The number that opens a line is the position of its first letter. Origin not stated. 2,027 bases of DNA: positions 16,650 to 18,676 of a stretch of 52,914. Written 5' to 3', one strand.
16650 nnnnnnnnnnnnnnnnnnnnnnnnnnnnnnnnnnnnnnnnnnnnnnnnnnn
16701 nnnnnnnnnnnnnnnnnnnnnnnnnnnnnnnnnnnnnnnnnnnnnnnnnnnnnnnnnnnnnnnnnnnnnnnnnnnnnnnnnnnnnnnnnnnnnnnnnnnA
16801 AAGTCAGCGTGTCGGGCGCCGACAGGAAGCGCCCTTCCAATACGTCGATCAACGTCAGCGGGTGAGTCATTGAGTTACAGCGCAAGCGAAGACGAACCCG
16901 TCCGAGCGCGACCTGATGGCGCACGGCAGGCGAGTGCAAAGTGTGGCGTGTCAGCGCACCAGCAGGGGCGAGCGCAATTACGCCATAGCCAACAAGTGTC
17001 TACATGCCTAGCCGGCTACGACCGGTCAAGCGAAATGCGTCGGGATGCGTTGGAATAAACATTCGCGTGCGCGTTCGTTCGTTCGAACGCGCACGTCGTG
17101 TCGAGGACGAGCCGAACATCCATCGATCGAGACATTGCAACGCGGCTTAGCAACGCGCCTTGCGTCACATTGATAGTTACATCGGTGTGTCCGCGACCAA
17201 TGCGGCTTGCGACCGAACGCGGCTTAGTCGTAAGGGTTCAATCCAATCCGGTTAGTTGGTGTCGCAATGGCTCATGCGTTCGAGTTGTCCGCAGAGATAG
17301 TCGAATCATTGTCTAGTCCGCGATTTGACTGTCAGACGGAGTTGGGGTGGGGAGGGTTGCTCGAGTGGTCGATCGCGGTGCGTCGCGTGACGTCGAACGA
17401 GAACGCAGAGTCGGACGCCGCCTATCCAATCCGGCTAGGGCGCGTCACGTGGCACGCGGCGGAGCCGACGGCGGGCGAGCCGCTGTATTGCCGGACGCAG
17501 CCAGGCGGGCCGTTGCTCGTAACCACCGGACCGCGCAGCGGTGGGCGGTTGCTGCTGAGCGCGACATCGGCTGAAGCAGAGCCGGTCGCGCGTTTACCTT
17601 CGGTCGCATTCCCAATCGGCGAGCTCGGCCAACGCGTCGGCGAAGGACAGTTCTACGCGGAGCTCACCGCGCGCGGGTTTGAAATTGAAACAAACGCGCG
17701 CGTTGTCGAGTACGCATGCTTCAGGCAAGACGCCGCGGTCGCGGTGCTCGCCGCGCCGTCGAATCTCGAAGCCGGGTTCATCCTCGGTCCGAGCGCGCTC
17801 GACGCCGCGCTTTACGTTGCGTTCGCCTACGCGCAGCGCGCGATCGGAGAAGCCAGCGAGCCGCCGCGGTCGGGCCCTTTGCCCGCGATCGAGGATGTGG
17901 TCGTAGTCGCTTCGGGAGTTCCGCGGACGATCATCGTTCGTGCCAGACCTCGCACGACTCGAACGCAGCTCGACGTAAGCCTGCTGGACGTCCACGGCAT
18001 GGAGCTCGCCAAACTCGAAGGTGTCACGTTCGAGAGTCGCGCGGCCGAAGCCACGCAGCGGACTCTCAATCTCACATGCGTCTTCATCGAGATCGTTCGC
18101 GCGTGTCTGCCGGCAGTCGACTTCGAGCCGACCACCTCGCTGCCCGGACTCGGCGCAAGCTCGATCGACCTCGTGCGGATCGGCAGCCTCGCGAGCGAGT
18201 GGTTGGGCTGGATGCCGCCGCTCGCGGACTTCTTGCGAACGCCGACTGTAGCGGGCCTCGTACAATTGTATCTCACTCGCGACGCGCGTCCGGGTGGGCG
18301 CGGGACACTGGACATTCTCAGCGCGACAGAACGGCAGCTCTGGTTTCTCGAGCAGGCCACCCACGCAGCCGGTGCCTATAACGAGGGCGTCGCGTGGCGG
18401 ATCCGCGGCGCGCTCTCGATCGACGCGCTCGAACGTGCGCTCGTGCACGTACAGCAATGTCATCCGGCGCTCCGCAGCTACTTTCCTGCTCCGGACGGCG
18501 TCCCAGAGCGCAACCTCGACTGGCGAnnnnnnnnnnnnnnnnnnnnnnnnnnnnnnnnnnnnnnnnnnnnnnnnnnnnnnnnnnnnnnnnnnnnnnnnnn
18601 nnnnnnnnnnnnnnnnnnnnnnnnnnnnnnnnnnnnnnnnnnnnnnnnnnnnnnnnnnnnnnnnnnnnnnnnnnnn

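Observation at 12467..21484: Compact head-to-head FAAL-PKS / NRPS pair with no chain-release domain: candidate orphan lipo-amino-acid or acyl-tetramate-type pathway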

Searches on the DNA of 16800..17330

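Call 86: search_rna_families(source=window, start=16800, end=17330, threshold=evalue, max_evalue=1)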
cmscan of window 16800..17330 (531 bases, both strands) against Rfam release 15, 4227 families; matches with E-value up to 1: 0.
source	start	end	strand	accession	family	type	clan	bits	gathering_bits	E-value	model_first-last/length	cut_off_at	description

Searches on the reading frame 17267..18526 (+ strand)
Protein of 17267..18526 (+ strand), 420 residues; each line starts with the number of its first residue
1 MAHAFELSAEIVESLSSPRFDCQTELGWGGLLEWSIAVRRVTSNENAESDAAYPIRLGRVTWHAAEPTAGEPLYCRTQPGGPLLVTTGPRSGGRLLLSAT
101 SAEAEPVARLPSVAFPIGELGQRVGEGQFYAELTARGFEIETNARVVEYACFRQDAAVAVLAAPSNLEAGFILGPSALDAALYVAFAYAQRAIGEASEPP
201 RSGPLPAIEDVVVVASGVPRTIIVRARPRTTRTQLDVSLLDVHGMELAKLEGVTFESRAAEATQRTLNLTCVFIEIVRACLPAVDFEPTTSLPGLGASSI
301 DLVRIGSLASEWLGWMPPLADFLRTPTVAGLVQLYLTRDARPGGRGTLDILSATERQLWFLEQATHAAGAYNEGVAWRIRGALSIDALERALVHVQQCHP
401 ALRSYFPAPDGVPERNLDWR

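Call 28: find_related_loci(query=A2, collection=genome_contigs, flank=10000)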
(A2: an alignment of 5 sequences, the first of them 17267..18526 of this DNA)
Query A2 (420 aa) in genome_contigs; peptide patterns used: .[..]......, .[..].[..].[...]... (x = any residue, [..] = any of these).
29 stretches matched a pattern; 1 encode a relative of the query (tblastn E <= 1e-3); 1 distinct loci.
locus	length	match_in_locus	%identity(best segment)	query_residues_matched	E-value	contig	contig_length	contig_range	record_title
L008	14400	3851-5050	40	5-420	4e-70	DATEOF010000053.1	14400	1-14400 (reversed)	MAG TPA_asm: Polyangiales bacterium isolate SMAG_U8988 k141_1472621, whole genome shotgun sequence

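Call 42: search_protein_representatives(alignment_id=A2)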
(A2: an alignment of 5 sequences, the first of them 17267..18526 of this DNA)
Query: 5 sequences, 430 profile positions. Proteins with E-value up to 0.001 (for the whole library): 26776; up to 1e-10: 7206; up to 1e-30: 602. The best 150 are listed.
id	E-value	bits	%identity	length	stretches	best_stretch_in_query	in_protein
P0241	3.8e-181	619.2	-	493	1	1-430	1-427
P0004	9.7e-156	535.5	-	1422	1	1-430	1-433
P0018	2.5e-104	366.0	-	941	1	78-430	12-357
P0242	1.5e-75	271.3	-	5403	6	354-425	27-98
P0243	4.0e-74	266.5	-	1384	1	20-427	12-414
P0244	7.0e-73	262.4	-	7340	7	291-427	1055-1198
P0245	5.6e-70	252.9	-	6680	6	294-426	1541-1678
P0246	5.9e-70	252.8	-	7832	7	281-425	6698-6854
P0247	8.2e-70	252.3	-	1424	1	10-425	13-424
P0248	1.2e-69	251.8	-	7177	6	282-425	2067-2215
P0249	4.2e-69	250.0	-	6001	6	284-423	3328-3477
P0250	8.2e-68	245.8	-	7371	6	281-424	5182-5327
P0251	1.3e-66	241.8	-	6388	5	305-426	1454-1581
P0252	1.3e-63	231.9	-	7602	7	299-424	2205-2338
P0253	6.7e-63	229.6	-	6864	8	304-426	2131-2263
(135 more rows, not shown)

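Call 70: predict_structure(alignment_id=A5)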
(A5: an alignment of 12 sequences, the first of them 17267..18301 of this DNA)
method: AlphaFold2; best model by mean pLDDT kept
length: 345 residues; sequences in the alignment: 12
mean_pLDDT: 82.0   pTM: 0.84
mean pLDDT of the five models: 82.0, 81.0, 79.8, 79.5, 79.2
residues with pLDDT >= 90: 157; 70-90: 115; 50-70: 61; < 50: 12
segments of 3 or more residues with pLDDT < 50: 105-111, 343-345
pLDDT, mean of each block of 10 residues (from residue 1): 74 64 75 90 64 81 72 83 79 84 54 53 92 87 90 92 77 91 93 66 77 92 85 87 93 83 88 92 87 94 94 90 95 89 45
secondary structure, 60 per line:
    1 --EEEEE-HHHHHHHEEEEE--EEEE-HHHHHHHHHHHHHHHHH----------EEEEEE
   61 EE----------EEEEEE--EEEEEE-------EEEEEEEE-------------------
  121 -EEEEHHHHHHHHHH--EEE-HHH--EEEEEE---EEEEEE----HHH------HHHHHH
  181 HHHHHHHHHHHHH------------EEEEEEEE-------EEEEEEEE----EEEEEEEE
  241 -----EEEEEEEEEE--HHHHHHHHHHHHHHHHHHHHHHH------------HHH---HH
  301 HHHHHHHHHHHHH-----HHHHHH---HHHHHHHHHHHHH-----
elements in order: E3-7 H9-15 E16-20 E23-26 H28-44 E55-62 E73-78 E81-86 E94-101 E122-125 H126-135 E138-140 E147-152 E156-161 H175-193 E206-213 E221-228 E233-240 E246-255 H258-280 H299-313 H319-324 H328-340

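Call 73: fold_search(model_id=the predicted structure, library=pdb)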
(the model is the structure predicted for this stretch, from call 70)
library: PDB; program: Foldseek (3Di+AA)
matches with E <= 10: 1055; with E <= 0.001: 156
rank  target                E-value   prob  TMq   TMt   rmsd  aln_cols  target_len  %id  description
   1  7wvz_A                8.6e-15  1.00  0.53  0.12   4.8       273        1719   18  CalA3_modular PKS_KS-AT-DH-KR (released 2023-02-22)
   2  5hqw_A                9.7e-15  1.00  0.57  0.67   4.7       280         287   17  Crystal structure of a trans-AT PKS dehydratase domain of C0ZGQ6 from Brevibacillus brevis (released 2017-01-25)
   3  7wvz_B                1.0e-14  1.00  0.54  0.12   4.4       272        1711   18  CalA3_modular PKS_KS-AT-DH-KR (released 2023-02-22)
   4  8i4y_A                1.2e-14  1.00  0.53  0.12   4.5       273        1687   18  CalA3 complex structure with amidation product (released 2023-02-22)
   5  5j6o                  5.8e-14  1.00  0.55  0.66   5.2       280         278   16  Crystal structure of a trans-AT PKS dehydratase domain of C0ZGQ7 from Brevibacillus brevis (released 2017-05-24)
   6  5bp4_A                6.2e-14  1.00  0.60  0.20   6.4       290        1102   18  Modifying region (DH-ER-KR) of a mycocerosic acid synthase-like (MAS-like) PKS (released 2016-03-09)
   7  5bp4_F                6.2e-14  1.00  0.57  0.20   5.7       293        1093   18  Modifying region (DH-ER-KR) of a mycocerosic acid synthase-like (MAS-like) PKS (released 2016-03-09)
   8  5bp4_E                8.9e-14  1.00  0.57  0.20   6.1       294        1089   18  Modifying region (DH-ER-KR) of a mycocerosic acid synthase-like (MAS-like) PKS (released 2016-03-09)
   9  5bp3_A                9.4e-14  1.00  0.58  0.68   4.3       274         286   16  Dehydratase domain (DH) of a mycocerosic acid synthase-like (MAS-like) PKS, crystal form 2 (released 2016-03-09)
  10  5bp4_I                1.3e-13  1.00  0.57  0.32   5.0       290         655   19  Modifying region (DH-ER-KR) of a mycocerosic acid synthase-like (MAS-like) PKS (released 2016-03-09)
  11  5bp4_R                1.7e-13  1.00  0.57  0.33   5.4       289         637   18  Modifying region (DH-ER-KR) of a mycocerosic acid synthase-like (MAS-like) PKS (released 2016-03-09)
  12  5bp4_G                1.7e-13  1.00  0.57  0.20   5.6       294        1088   18  Modifying region (DH-ER-KR) of a mycocerosic acid synthase-like (MAS-like) PKS (released 2016-03-09)
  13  5bp4_Q                1.9e-13  1.00  0.57  0.34   4.4       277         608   18  Modifying region (DH-ER-KR) of a mycocerosic acid synthase-like (MAS-like) PKS (released 2016-03-09)
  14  5bp4_L                1.9e-13  1.00  0.57  0.24   6.1       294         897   18  Modifying region (DH-ER-KR) of a mycocerosic acid synthase-like (MAS-like) PKS (released 2016-03-09)
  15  5bp4_H                2.5e-13  1.00  0.58  0.20   6.3       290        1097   17  Modifying region (DH-ER-KR) of a mycocerosic acid synthase-like (MAS-like) PKS (released 2016-03-09)
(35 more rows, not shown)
